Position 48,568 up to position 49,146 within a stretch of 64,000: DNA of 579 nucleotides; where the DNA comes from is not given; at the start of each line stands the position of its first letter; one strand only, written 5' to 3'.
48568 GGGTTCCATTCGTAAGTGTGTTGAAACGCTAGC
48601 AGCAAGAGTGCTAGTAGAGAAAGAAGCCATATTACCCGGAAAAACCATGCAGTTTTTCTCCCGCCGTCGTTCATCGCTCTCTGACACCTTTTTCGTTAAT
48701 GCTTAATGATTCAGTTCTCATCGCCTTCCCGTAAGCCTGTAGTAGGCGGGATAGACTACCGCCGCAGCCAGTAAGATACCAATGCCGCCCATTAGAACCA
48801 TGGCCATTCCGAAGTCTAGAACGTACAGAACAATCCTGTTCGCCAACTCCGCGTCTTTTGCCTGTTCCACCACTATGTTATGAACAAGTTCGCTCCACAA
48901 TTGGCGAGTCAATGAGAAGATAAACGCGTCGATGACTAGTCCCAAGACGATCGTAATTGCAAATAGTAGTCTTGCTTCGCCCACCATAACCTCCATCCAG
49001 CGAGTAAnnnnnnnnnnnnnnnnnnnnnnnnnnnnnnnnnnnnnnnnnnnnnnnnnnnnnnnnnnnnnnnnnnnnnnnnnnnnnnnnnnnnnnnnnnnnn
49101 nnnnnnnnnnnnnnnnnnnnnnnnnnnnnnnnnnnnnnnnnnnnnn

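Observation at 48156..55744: PLD-nuclease::SNF2 helicase + Eco57I-type methyltransferase followed by two small membrane proteins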

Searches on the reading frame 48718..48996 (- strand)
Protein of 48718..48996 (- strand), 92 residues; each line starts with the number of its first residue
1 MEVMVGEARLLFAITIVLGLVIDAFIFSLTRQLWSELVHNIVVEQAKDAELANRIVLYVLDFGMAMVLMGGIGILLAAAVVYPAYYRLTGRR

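Call 7: search_protein_families(library=pfam, proteins=[window:48718-48996:-], max_evalue=0.01)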
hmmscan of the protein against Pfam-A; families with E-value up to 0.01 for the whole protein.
window:48718-48996:- (92 aa): 0 families

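Call 8: search_protein_families(library=padloc, proteins=[window:48718-48996:-], max_evalue=0.01)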
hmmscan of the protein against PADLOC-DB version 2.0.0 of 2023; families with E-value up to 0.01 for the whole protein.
window:48718-48996:- (92 aa): 0 families

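Call 9: search_protein_families(library=ncbifam, proteins=[window:48718-48996:-], max_evalue=0.01)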
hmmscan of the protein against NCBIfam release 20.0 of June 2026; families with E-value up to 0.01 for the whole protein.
window:48718-48996:- (92 aa): 0 families

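Call 100: search_protein_families(library=phrogs, proteins=[window:48718-48996:-], max_evalue=0.01)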
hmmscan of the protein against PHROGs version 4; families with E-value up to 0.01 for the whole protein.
window:48718-48996:- (92 aa): 0 families
